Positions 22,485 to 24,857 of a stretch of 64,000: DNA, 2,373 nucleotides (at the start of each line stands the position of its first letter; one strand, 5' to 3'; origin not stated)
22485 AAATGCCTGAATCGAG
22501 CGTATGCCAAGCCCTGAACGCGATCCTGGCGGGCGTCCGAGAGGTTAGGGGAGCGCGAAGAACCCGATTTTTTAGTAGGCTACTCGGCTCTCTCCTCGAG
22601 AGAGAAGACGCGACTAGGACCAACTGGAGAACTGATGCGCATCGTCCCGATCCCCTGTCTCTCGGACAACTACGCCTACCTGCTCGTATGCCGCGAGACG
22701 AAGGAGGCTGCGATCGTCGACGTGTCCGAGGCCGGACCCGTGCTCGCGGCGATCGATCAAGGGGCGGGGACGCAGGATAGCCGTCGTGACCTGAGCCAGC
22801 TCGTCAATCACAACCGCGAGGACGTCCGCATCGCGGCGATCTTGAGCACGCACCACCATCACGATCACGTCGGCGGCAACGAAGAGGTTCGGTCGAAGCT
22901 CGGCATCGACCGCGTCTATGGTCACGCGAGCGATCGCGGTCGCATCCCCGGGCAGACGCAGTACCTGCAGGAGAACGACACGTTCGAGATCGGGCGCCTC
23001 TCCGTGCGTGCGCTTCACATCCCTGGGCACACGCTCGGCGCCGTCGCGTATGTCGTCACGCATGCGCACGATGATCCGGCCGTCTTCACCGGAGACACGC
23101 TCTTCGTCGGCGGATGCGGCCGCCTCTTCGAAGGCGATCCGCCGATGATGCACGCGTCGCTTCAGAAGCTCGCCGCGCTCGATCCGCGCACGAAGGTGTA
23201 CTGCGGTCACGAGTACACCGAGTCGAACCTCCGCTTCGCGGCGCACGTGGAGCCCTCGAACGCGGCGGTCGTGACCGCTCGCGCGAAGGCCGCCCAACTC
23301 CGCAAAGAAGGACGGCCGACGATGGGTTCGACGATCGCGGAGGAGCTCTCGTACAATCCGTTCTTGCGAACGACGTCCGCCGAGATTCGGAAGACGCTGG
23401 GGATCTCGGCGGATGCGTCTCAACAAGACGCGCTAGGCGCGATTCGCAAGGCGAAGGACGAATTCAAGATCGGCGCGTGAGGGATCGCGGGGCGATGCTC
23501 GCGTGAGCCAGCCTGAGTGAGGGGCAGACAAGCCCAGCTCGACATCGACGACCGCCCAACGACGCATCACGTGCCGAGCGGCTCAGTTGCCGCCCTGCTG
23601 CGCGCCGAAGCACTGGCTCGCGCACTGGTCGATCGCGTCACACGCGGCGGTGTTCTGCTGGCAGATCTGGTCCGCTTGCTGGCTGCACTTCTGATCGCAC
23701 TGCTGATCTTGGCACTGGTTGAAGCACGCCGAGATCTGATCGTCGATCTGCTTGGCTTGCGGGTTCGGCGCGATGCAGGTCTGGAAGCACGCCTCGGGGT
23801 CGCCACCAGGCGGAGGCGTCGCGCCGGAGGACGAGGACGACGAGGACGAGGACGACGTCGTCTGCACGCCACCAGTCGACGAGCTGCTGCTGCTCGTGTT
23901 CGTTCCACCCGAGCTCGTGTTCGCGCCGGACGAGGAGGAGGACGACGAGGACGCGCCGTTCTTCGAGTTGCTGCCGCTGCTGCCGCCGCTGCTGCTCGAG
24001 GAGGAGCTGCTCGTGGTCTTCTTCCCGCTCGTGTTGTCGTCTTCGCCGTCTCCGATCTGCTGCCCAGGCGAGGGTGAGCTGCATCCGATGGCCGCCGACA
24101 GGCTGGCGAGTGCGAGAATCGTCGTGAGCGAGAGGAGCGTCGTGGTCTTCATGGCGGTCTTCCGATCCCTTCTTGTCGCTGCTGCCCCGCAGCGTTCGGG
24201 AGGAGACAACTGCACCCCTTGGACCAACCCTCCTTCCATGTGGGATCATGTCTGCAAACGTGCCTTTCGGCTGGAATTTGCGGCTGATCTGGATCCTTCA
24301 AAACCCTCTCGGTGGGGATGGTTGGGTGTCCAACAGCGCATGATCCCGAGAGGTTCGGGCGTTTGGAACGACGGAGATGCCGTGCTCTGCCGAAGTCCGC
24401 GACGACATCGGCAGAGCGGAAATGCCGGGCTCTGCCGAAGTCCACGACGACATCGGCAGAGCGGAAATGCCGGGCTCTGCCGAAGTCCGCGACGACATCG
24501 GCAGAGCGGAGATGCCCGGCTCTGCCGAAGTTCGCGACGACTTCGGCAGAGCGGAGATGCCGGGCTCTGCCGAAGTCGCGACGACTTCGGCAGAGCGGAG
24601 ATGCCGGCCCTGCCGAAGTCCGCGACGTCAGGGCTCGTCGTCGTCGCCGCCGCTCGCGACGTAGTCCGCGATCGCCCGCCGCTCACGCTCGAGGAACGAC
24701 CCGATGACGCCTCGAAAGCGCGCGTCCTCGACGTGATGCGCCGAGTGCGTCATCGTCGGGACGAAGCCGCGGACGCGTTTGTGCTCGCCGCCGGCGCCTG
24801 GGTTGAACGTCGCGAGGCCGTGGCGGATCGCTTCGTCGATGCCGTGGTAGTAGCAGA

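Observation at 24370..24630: Dispersed family of tandem 45-bp palindromic intergenic repeats (three loci in 64 kb)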

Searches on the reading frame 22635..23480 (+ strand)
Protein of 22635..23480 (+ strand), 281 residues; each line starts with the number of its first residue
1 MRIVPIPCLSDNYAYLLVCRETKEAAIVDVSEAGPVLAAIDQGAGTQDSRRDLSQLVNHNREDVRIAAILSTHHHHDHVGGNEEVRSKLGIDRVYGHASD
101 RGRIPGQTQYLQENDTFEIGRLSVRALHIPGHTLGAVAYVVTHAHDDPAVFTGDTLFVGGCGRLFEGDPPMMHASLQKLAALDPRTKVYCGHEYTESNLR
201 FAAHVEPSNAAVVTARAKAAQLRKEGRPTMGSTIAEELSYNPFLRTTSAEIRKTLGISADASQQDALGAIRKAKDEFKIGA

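Call 15: find_encoding_contigs(protein=window:22635-23480:+, flank=10000, max_places=10)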
Protein window:22635-23480:+ (281 aa): 3 contigs read that carry it; 3 places shown.
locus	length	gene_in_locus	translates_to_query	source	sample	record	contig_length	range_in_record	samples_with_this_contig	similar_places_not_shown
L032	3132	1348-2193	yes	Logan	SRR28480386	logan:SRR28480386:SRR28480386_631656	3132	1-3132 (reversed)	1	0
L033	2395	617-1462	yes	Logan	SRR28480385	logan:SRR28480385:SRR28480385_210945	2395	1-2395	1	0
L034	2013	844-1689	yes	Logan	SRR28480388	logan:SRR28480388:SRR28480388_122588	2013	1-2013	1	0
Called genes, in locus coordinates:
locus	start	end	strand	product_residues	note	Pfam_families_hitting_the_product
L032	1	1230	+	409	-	?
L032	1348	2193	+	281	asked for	PF00753:Lactamase_B, PF16123:HAGH_C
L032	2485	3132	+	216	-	?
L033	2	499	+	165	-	?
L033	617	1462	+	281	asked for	PF00753:Lactamase_B, PF16123:HAGH_C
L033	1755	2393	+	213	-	?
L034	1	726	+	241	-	?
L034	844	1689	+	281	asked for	PF00753:Lactamase_B, PF16123:HAGH_C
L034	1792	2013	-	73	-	?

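Call 16: search_protein_families(library=pfam, proteins=[window:22635-23480:+])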
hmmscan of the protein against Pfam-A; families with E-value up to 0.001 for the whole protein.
window:22635-23480:+ (281 aa): 3 families
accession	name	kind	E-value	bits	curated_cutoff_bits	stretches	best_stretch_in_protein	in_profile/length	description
PF16123.11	HAGH_C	-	1.4e-24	86.7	25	1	193-277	1-83/83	Hydroxyacylglutathione hydrolase C-terminus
PF00753.33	Lactamase_B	-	3.5e-15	56.9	22.7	1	23-192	15-196/196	Metallo-beta-lactamase superfamily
PF12706.13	Lactamase_B_2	-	4.6e-05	23.5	27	1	57-155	22-143/200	Beta-lactamase superfamily domain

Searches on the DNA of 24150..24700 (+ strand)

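Call 72: build_rna_model(alignment_id=A3, structure=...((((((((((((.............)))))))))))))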
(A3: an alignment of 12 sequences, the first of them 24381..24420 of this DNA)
Model R1 built from alignment A3 (12 sequences, 40 columns); structure: as given.
model positions 40; base pairs 12; branch points 0; effective number of sequences 12; information 1.153 bits per position. Calibrated on 0.2 Mb of random sequence (short: E-values are rough).
structure used (alignment columns):
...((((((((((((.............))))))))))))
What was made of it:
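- Tried and rejected: Covariance model R1 was built with a mis-registered structure and discarded (call 72).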

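Call 73: build_rna_model(alignment_id=A3, structure=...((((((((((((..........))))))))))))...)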
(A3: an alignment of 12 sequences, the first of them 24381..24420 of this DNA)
Model R2 built from alignment A3 (12 sequences, 40 columns); structure: as given.
model positions 40; base pairs 12; branch points 0; effective number of sequences 12; information 1.213 bits per position. Calibrated on 0.2 Mb of random sequence (short: E-values are rough).
structure used (alignment columns):
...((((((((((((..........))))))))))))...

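Call 75: search_with_rna_model(model_id=R2, source=window, filters=off, max_evalue=10)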
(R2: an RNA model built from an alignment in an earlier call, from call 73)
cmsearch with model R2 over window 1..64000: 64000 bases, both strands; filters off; matches with E-value up to 10: 121.
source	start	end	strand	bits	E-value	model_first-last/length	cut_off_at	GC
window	24471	24510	+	58.5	5.5e-14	1-40/40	no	0.7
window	24516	24555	+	58.2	6.6e-14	1-40/40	no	0.68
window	24426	24465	+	57.2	1.3e-13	1-40/40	no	0.68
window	24381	24420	+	56.8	1.6e-13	1-40/40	no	0.68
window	24561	24599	+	55.9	2.9e-13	1-40/40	no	0.69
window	24561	24599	-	54.4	7.6e-13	1-40/40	no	0.69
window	58520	58558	+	52.7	2.2e-12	1-40/40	no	0.69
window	27901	27940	+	52.7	2.2e-12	1-40/40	no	0.65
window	58476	58514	+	51.8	3.9e-12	1-40/40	no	0.72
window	24516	24555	-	50.6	8.6e-12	1-40/40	no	0.68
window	58431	58470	+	50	1.2e-11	1-40/40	no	0.7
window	27844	27883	+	49.8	1.4e-11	1-40/40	no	0.73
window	24471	24510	-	49.1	2.3e-11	1-40/40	no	0.7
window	24426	24465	-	47.4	6.6e-11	1-40/40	no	0.68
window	24381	24420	-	45.1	2.9e-10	1-40/40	no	0.68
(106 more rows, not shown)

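Call 78: search_with_rna_model(model_id=R2, sources=[L042, L043, L048, L049, L051, L056, L060, L061, L062, L063, L066, L022, L017], max_evalue=1)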
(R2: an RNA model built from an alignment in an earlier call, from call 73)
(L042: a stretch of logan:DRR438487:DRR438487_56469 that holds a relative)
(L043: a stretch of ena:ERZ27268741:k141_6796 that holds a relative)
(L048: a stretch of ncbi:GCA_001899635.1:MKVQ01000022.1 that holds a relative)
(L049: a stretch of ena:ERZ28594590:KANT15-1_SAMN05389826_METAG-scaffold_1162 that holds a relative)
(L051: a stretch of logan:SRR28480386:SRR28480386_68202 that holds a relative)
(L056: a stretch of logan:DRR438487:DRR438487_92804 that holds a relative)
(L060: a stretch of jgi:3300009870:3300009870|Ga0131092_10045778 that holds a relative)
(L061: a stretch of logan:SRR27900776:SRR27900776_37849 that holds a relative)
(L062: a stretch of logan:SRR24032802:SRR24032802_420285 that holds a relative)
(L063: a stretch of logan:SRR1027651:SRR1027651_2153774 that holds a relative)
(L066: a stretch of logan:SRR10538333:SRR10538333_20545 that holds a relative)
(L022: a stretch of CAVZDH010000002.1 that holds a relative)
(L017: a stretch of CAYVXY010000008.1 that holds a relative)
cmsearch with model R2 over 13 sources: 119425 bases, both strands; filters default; matches with E-value up to 1: 30.
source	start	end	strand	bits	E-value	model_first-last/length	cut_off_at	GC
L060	4527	4566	+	52.3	5.2e-12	1-40/40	no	0.7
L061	393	432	+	52.3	5.2e-12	1-40/40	no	0.7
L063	1528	1567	+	52.3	5.2e-12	1-40/40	no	0.7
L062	2130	2169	+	47.9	8.9e-11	1-40/40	no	0.6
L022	3050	3086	-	39.8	1.6e-08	1-40/40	no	0.68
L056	4424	4456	+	38.8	2.9e-08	1-34/40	3'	0.67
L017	3498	3536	+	34.5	4.5e-07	1-40/40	no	0.72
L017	3498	3536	-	33.7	7.6e-07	1-40/40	no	0.72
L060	4527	4566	-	29.9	8.5e-06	1-40/40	no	0.7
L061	393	432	-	29.9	8.5e-06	1-40/40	no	0.7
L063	1528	1567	-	29.9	8.5e-06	1-40/40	no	0.7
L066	2673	2694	-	27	5.6e-05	19-40/40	5'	0.68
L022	3050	3086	+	26.8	6.1e-05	1-40/40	no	0.68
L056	4424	4456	-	25.8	0.00012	7-40/40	5'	0.67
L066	2673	2694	+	24.2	0.00032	1-22/40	3'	0.68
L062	2130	2169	-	22.1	0.0012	1-40/40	no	0.6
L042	4016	4053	-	21.2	0.0023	1-40/40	no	0.66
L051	2084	2121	-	21.2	0.0023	1-40/40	no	0.66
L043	5836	5872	-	17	0.032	1-40/40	no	0.65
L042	8043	8078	+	16.6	0.041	1-40/40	no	0.69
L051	6154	6189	+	16.6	0.041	1-40/40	no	0.69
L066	933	968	+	16.6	0.041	1-40/40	no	0.69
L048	17065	17113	+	14.9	0.12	1-40/40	no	0.73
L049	17010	17058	+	14.9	0.12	1-40/40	no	0.73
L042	4021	4045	+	14.7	0.14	9-32/40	no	0.68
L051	2089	2113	+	14.7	0.14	9-32/40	no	0.68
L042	9745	9778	-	11.8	0.92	1-40/40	no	0.71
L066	2635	2668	-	11.8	0.92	1-40/40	no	0.71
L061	4458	4477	-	11.7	0.96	11-30/40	no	0.75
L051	807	845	-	11.7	0.97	1-40/40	no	0.67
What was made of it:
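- Tried and rejected: R2 also found no extra copy in the relatives' loci (call 78).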

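Call 80: search_rna_families(source=window, start=24150, end=24700, threshold=evalue, max_evalue=1)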
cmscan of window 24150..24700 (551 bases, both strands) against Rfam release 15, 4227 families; matches with E-value up to 1: 13.
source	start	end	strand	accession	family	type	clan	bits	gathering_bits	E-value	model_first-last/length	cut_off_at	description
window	24518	24596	-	RF04057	MIR1432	Gene; miRNA;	-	32.6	90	0.00034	1-89/89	no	MIR1432 microRNA precursor family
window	24431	24551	-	RF04114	MIR4374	Gene; miRNA;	-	32.5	105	4.5e-05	1-119/119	no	MIR4374 microRNA precursor family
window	24522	24593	-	RF03694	mir-266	Gene; miRNA;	-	31.4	80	0.00035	1-83/83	no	mir-266 microRNA precursor family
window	24514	24600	+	RF04114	MIR4374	Gene; miRNA;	-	31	105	0.00011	1-119/119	no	MIR4374 microRNA precursor family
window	24502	24611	-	RF03175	MIR3454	Gene; miRNA;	-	29.9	142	0.00042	1-147/147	no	MIR3454 microRNA precursor family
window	24522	24593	+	RF03694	mir-266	Gene; miRNA;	-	29.7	80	0.001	1-83/83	no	mir-266 microRNA precursor family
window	24455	24526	+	RF04247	bZIP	Gene; sRNA;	-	22.2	41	0.13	1-72/72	no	bZIP non canonical Hac1/Xbp1 intron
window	24540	24619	+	RF03978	mir-1269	Gene; miRNA;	-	21.4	100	0.54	1-90/90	no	mir-1269 microRNA precursor family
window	24450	24531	+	RF03978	mir-1269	Gene; miRNA;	-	20.5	100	0.83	1-90/90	no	mir-1269 microRNA precursor family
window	24491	24534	+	RF00791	mir-357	Gene; miRNA;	-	19.7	49.4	0.23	1-72/72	no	mir-357 microRNA precursor family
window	24492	24595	-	RF02868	ncS037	Gene; sRNA;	-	19.1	112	0.76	1-152/152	no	Burkholderia sRNA 37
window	24465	24602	-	RF01390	isrG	Gene; sRNA;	-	18.9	100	0.0056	1-279/279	no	isrG Hfq binding RNA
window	24427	24603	-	RF01681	P4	Gene; sRNA;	-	16.7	37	0.048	1-215/215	no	Pseudomonas sRNA P4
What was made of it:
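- On Known RNA families (Rfam 15): At relaxed threshold only sub-threshold eukaryotic miRNA-precursor models match, which is generic hairpin similarity (call 80).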

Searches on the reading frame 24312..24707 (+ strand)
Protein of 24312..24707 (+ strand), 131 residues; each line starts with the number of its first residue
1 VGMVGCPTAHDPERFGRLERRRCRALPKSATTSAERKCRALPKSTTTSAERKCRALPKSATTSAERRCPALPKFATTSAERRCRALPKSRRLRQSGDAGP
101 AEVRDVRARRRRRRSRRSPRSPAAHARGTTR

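Call 47: search_protein_representatives(protein=window:24312-24707:+)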
Query: 131 residues. Proteins with E-value up to 0.001 (for the whole library): 8; up to 1e-10: 0; up to 1e-30: 0. The best 8 are listed.
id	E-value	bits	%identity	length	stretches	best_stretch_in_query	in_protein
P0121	3.7e-10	56.4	37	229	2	22-87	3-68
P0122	8.5e-10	55.2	38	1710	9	20-84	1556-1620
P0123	1.1e-07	48.4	40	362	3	23-91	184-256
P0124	1.5e-07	48.0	24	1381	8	24-84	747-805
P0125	3.6e-04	37.0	27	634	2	26-96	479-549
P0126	6.5e-04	36.2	42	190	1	12-90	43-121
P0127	7.0e-04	36.1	26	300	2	21-85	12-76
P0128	7.1e-04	36.1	28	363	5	6-66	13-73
